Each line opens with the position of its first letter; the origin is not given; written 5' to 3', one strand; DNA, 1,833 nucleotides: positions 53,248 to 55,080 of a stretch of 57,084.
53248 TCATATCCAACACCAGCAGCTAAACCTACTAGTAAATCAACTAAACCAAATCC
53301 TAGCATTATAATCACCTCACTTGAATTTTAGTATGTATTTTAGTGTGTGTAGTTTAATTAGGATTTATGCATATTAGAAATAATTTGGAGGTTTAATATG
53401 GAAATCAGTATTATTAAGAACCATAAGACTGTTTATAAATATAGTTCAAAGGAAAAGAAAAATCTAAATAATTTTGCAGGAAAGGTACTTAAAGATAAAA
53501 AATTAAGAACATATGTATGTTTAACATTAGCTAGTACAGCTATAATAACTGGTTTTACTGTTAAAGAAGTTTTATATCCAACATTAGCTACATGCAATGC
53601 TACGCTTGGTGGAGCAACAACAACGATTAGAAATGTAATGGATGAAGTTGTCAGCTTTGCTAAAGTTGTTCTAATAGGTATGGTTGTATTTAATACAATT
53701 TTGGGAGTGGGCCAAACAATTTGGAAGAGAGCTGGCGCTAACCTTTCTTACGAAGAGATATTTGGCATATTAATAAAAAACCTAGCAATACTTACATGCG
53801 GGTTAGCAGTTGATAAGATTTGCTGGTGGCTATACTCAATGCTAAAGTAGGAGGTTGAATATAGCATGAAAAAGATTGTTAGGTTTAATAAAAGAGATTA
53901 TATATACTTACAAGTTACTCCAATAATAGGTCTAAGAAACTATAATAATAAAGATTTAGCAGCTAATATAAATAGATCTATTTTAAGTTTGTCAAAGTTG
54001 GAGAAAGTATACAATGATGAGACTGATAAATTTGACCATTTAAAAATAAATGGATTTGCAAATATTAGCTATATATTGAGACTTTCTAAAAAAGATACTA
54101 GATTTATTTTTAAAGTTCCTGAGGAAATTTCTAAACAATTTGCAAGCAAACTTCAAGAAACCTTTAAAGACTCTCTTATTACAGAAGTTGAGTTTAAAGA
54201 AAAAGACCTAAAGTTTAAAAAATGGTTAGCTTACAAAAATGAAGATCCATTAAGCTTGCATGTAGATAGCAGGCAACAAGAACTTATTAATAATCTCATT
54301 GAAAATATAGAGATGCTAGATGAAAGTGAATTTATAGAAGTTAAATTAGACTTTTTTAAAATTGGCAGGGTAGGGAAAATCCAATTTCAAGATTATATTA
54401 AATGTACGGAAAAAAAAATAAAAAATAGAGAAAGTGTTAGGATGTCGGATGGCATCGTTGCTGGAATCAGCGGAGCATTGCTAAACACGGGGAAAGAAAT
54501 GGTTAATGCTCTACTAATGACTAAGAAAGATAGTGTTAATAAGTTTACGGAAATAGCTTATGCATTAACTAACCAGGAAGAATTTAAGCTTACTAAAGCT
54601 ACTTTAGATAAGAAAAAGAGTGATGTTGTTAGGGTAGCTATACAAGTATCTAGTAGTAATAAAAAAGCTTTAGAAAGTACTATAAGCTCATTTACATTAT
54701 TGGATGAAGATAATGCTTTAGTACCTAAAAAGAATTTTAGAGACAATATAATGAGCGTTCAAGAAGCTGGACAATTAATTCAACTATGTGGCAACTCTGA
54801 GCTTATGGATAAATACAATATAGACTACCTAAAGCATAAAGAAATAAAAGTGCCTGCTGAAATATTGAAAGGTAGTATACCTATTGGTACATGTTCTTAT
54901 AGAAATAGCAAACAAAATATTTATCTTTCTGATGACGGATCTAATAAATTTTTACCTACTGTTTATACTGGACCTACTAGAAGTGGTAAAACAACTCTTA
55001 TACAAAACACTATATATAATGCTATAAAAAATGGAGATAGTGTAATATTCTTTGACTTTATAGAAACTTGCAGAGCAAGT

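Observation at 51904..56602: Unexplained module: two paralogous leader-bearing membrane proteins plus a 747-aa P-loop ATPase on a phage-plasmid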

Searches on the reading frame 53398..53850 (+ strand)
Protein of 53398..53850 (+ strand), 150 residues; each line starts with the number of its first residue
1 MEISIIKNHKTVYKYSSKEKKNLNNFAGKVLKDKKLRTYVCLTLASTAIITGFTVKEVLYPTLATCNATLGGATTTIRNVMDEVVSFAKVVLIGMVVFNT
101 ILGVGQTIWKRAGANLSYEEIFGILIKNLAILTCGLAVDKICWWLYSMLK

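Call 5: search_protein_families(library=pfam, proteins=[window:53398-53850:+], max_evalue=1)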
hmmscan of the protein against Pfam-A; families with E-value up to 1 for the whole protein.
window:53398-53850:+ (150 aa): 1 family
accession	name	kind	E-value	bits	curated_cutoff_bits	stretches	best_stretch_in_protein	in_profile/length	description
PF18785.7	Inv-AAD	-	0.022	15.1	26.5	1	52-98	49-94/129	Invertebrate-AID/APOBEC-deaminase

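Call 8: search_protein_families(library=phrogs, proteins=[window:53398-53850:+], max_evalue=0.1)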
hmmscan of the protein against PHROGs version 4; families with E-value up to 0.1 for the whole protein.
window:53398-53850:+ (150 aa): 0 families

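Call 9: search_protein_families(library=padloc, proteins=[window:53398-53850:+], max_evalue=0.1)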
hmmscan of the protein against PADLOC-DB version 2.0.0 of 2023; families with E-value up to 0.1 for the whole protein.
window:53398-53850:+ (150 aa): 0 families

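Call 10: search_protein_families(library=ncbifam, proteins=[window:53398-53850:+], max_evalue=0.1)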
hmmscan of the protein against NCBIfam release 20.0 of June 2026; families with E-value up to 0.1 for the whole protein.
window:53398-53850:+ (150 aa): 2 families
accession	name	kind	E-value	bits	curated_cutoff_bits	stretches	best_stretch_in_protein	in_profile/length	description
NF035925.1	Geo26A_fam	subfamily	0.0022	17.9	40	1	3-82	99-182/197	geobacillin-26 family protein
NF009286.0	PRK12646.1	equivalog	0.0059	15.1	1063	1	3-108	562-666/800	DUF4040 family protein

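Call 57: find_homologous_proteins(query=window:53398-53850:+, max_evalue=0.01)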
Query window:53398-53850:+ (150 aa): 5 proteins with E <= 0.01 among 22 candidates.
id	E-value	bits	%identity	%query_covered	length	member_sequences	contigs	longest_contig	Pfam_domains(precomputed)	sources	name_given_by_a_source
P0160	3.4e-89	314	96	100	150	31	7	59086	-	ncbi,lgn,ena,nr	ncbi:MAG: hypothetical protein E7F71_13350 [Clostridium perfringens]|nr:hypothetical protein [Clostr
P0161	4.5e-74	265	79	100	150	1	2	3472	-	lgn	-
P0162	2.2e-61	224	70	99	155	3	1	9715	-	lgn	-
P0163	1.1e-30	125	45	99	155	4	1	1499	-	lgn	-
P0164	2.5e-30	123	45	99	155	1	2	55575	-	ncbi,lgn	-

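Call 78: find_homologous_proteins(query=A5, max_evalue=0.01)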
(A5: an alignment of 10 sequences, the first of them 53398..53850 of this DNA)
Query A5 (10 sequences) (150 aa, profile of the alignment): 48 proteins with E <= 0.01 among 4383 candidates.
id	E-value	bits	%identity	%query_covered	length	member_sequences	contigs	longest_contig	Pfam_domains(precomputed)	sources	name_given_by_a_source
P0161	1.9e-44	169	79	100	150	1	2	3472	-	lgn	-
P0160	2.2e-44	169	96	100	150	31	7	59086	-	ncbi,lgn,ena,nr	ncbi:MAG: hypothetical protein E7F71_13350 [Clostridium perfringens]|nr:hypothetical protein [Clostr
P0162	6.6e-43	164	70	99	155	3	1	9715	-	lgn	-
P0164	4.1e-42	162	45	99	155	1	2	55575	-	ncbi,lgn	-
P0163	2.7e-41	159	45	99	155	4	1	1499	-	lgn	-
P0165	2.9e-39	153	30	25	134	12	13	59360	-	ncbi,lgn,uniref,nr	ncbi:hypothetical protein [Clostridium botulinum]|uniref:hypothetical protein n=1 Tax=Clostridium bo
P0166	9.4e-37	144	-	-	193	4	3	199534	-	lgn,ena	-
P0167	1.2e-34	138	-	-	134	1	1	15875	-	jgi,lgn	-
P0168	8.3e-30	122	-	-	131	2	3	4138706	-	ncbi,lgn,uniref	ncbi:hypothetical protein TPDSL_14170 [Terrisporobacter petrolearius]|uniref:hypothetical protein n=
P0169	1.3e-24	105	-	-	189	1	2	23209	-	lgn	-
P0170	7.4e-24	103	-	-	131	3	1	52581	-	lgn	-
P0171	3.1e-23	101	-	-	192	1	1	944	-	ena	-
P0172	2.2e-22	98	26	31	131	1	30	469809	-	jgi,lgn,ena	jgi:hypothetical protein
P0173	2.6e-22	98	30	18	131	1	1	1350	-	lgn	-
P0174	3.5e-21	94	-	-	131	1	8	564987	-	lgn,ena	-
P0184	5.2e-15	74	-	-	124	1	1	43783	-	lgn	-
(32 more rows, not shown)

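Call 113: find_encoding_contigs(protein=P0166, flank=7000, max_places=2)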
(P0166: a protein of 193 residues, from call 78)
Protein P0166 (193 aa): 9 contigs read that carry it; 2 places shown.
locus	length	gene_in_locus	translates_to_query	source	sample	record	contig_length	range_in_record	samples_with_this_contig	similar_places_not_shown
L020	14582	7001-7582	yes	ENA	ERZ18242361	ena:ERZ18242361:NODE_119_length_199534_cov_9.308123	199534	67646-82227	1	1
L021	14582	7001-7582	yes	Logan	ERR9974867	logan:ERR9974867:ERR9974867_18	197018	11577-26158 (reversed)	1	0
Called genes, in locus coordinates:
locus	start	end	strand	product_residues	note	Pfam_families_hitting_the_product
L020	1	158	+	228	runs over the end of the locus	PF02223:Thymidylate_kin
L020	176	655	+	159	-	-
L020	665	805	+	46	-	-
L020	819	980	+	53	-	-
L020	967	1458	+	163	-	PF09643:YopX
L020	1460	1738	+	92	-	-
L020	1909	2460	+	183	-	PF07463:NUMOD4 (weak), PF13392:HNH_3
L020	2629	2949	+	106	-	-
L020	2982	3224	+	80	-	-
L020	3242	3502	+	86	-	-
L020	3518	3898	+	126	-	-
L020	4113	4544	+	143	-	PF04307:YdjM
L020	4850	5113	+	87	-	-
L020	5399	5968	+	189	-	-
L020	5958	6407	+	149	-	-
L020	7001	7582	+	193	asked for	-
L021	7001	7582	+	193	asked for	-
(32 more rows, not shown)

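Call 114: find_encoding_contigs(protein=P0172, flank=7000, max_places=2)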
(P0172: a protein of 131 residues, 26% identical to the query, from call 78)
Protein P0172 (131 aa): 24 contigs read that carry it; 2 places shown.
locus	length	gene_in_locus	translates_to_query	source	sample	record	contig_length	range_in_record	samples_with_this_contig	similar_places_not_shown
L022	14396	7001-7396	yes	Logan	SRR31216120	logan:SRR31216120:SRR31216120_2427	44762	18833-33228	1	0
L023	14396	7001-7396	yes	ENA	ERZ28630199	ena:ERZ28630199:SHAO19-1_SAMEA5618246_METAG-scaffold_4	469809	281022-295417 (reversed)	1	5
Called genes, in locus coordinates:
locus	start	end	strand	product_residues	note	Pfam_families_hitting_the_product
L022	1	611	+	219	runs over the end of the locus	PF10651:BppU_N (weak)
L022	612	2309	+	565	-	PF13472:Lipase_GDSL_2 (weak)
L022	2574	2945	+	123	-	-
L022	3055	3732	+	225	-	PF02498:Bro-N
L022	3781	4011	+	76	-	-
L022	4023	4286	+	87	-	PF16079:Phage_holin_5_2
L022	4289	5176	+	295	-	PF01520:Amidase_3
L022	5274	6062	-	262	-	-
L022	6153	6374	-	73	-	-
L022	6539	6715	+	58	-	-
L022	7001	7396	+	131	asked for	-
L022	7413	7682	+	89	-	-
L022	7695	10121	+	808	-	-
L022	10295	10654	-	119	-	PF12844:HTH_19 (weak), PF01381:HTH_3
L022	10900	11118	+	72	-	-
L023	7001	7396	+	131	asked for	-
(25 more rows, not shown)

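Call 115: find_encoding_contigs(protein=P0184, flank=7000, max_places=2)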
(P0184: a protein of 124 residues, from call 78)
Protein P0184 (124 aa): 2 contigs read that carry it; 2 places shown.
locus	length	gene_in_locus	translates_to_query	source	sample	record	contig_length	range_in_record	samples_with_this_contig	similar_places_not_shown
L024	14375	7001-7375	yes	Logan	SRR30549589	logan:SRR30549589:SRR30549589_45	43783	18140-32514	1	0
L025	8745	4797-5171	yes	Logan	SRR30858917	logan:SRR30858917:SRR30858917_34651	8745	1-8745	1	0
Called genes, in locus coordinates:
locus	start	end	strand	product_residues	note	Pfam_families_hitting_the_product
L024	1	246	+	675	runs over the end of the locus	-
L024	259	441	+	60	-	-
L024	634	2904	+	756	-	PF10651:BppU_N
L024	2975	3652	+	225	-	PF00132:Hexapep (faint)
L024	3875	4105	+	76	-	-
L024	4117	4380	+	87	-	PF16079:Phage_holin_5_2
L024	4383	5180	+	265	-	PF01520:Amidase_3, PF05036:SPOR (faint)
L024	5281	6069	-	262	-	-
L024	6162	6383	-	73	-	-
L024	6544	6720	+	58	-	-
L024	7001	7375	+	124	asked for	-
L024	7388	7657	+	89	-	-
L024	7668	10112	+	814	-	-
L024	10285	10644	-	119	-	PF01381:HTH_3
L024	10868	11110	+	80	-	-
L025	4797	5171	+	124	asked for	-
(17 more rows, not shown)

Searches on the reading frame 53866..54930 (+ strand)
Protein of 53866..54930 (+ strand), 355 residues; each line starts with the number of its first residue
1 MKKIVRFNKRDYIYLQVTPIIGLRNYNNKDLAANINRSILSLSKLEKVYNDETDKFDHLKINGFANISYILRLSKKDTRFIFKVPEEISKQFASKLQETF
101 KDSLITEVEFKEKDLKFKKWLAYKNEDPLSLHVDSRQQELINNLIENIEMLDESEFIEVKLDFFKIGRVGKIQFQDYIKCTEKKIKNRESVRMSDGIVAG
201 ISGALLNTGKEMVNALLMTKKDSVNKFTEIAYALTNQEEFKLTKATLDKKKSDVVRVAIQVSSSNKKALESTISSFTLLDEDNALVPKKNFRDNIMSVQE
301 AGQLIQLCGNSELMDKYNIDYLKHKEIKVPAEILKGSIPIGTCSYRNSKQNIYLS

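Call 80: predict_structure(alignment_id=A4)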
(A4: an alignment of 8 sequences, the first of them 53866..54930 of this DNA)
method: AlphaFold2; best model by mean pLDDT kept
length: 355 residues; sequences in the alignment: 8
mean_pLDDT: 65.4   pTM: 0.63
mean pLDDT of the five models: 65.4, 63.7, 63.4, 62.3, 59.7
residues with pLDDT >= 90: 40; 70-90: 143; 50-70: 56; < 50: 116
segments of 3 or more residues with pLDDT < 50: 130-132, 169-186, 188-242, 320-330, 332-355
pLDDT, mean of each block of 10 residues (from residue 1): 70 84 58 85 80 82 85 84 92 84 82 87 67 61 80 88 71 43 43 36 34 33 34 34 59 81 91 78 76 78 68 57 40 42 36 37
secondary structure, 60 per line:
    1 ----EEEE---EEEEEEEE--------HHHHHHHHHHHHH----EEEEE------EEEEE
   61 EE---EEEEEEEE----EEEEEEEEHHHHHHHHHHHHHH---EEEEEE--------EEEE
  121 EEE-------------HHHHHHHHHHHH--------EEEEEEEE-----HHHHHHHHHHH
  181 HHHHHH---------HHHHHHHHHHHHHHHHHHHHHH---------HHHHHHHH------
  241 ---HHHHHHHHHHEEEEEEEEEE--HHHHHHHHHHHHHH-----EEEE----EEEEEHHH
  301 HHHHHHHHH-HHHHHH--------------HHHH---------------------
elements in order: E5-8 E12-19 H28-40 E45-49 E56-62 E66-73 E78-85 H86-99 E103-108 E117-123 H137-148 E157-164 H170-186 H196-217 H227-234 H244-253 E254-263 H266-279 E285-288 E293-297 H298-309 H311-316 H331-334

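Call 83: fold_search(model_id=the predicted structure, library=pdb)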
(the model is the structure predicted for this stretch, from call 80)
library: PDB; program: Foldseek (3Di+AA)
matches with E <= 10: 482; with E <= 0.001: 0
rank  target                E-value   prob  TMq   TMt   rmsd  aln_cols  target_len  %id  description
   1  6umm_A                9.5e-03  0.96  0.24  0.29   7.4       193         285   12  A complete structure of the ESX-3 translocon complex (released 2019-10-23)
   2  7o41_B                3.5e-02  0.69  0.32  0.19  11.8       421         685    7  Hexameric composite model of the Inner Membrane Complex (IMC) with the Arches from the fully-assembled R388 type IV se (released 2022-06-22)
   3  8rtd_V                4.0e-02  0.66  0.33  0.19  10.3       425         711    8  Stalk-Arches-IMC structure from the fully-assembled R388 type IV secretion system determined by cryo-EM. (released 2024-06-19)
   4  8rtb_B                4.4e-02  0.63  0.33  0.21  10.5       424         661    8  Extended inner membrane complex (IMC) protomer structure (TrwM/VirB3-TrwK/VirB4-TrwI/VirB6-TrwG/VirB8-TrwE/VirB10) fro (released 2024-06-19)
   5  8rtd_h                4.7e-02  0.66  0.34  0.28  10.8       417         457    8  Stalk-Arches-IMC structure from the fully-assembled R388 type IV secretion system determined by cryo-EM. (released 2024-06-19)
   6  8rtd_P                5.3e-02  0.60  0.33  0.18  10.6       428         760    8  Stalk-Arches-IMC structure from the fully-assembled R388 type IV secretion system determined by cryo-EM. (released 2024-06-19)
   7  4rpm                  7.0e-02  0.63  0.14  0.13  14.4       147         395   10  Crystal structure of the SAT domain from the non-reducing fungal polyketide synthase CazM with bound hexanoyl (released 2015-09-09)
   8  3cb4_A                9.9e-02  0.07  0.10  0.07  19.2       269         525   10  The Crystal Structure of LepA (released 2008-03-18)
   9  8gf5_X                1.0e-01  0.69  0.17  0.43  16.7       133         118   10  McrD binds asymmetrically to methyl-coenzyme M reductase improving active site accessibility during assembly (released 2023-06-28)
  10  4mt1                  1.1e-01  0.11  0.18  0.09  20.8       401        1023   10  Crystal Structure of the Neisseria gonorrhoeae MtrD Inner Membrane Multidrug Efflux Pump (released 2014-08-06)
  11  4ro5                  1.5e-01  0.54  0.14  0.13  14.4       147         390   10  Crystal structure of the SAT domain from the non-reducing fungal polyketide synthase CazM (released 2015-09-09)
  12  6czl_C                1.5e-01  0.33  0.12  0.13  17.1       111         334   11  Crystal structure of Medicago truncatula ATP-phosphoribosyltransferase in relaxed form (released 2018-08-15)
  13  4w4j_A                1.6e-01  0.06  0.09  0.11  14.4       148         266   10  Crystal structure of EspG3 from the ESX-3 type VII secretion system of M. smegmatis (released 2014-10-01)
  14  3ah6_B                1.9e-01  0.41  0.14  0.36  15.9       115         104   12  Remarkable improvement of the heat stability of CutA1 from E.coli by rational protein designing (released 2010-08-11)
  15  3ah6_C                1.9e-01  0.38  0.13  0.35  16.1       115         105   12  Remarkable improvement of the heat stability of CutA1 from E.coli by rational protein designing (released 2010-08-11)
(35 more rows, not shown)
